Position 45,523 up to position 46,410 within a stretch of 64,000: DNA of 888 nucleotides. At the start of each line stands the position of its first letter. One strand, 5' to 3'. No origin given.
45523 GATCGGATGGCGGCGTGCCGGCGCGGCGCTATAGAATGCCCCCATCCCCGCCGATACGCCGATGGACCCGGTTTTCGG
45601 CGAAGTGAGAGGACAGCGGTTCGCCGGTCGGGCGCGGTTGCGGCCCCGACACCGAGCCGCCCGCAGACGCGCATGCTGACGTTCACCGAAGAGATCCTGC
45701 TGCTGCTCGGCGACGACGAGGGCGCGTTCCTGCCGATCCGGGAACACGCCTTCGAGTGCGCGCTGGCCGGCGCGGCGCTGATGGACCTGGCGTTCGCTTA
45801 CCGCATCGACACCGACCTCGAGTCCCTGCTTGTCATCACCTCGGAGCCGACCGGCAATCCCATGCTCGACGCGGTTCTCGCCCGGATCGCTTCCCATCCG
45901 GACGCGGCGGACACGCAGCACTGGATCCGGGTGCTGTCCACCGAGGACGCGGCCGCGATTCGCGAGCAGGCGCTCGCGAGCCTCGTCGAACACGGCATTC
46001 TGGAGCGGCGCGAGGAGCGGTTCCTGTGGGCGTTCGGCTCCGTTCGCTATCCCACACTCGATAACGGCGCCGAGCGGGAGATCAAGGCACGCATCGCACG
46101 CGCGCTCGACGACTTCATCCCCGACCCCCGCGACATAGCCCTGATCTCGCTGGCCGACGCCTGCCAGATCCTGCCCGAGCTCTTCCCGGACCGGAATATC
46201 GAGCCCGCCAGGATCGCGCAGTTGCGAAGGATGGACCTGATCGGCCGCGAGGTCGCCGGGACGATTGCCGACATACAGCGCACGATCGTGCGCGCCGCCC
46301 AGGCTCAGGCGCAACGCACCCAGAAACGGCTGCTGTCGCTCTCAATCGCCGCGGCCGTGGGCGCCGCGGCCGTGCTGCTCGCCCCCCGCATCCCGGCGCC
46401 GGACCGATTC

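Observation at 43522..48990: ICE-borne five-gene module: two OM beta-barrels, a four-His membrane protein, an 11-haem cytochrome c and a mono-haem protein (possible novel trans-envelope electron conduit)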

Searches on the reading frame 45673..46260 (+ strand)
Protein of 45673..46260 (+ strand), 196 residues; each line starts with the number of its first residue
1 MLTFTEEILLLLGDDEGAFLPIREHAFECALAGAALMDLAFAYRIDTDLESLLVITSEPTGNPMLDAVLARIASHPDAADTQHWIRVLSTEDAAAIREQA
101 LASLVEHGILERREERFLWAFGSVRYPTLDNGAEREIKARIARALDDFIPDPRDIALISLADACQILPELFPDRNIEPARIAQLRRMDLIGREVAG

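Call 84: search_solved_structures(query=window:45673-46260:+, max_evalue=0.01, show_alignments=2)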
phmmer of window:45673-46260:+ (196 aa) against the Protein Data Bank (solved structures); distinct sequences matched with E-value up to 0.01: 5.
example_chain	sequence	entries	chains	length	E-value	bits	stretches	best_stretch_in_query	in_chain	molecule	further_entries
3kn1_A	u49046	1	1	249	2.7e-09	40.4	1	2-178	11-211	Golgi phosphoprotein 3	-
9qpq_A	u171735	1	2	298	4.9e-09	39.6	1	2-177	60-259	Golgi phosphoprotein 3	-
2zii_A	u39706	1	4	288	0.00027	24.2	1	2-144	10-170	Vacuolar protein sorting-associated protein 74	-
4tu3_A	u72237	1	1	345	0.00047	23.4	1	2-144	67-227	Vacuolar protein sorting-associated protein 74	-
2zih_A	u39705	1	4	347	0.00048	23.3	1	2-144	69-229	Vacuolar protein sorting-associated protein 74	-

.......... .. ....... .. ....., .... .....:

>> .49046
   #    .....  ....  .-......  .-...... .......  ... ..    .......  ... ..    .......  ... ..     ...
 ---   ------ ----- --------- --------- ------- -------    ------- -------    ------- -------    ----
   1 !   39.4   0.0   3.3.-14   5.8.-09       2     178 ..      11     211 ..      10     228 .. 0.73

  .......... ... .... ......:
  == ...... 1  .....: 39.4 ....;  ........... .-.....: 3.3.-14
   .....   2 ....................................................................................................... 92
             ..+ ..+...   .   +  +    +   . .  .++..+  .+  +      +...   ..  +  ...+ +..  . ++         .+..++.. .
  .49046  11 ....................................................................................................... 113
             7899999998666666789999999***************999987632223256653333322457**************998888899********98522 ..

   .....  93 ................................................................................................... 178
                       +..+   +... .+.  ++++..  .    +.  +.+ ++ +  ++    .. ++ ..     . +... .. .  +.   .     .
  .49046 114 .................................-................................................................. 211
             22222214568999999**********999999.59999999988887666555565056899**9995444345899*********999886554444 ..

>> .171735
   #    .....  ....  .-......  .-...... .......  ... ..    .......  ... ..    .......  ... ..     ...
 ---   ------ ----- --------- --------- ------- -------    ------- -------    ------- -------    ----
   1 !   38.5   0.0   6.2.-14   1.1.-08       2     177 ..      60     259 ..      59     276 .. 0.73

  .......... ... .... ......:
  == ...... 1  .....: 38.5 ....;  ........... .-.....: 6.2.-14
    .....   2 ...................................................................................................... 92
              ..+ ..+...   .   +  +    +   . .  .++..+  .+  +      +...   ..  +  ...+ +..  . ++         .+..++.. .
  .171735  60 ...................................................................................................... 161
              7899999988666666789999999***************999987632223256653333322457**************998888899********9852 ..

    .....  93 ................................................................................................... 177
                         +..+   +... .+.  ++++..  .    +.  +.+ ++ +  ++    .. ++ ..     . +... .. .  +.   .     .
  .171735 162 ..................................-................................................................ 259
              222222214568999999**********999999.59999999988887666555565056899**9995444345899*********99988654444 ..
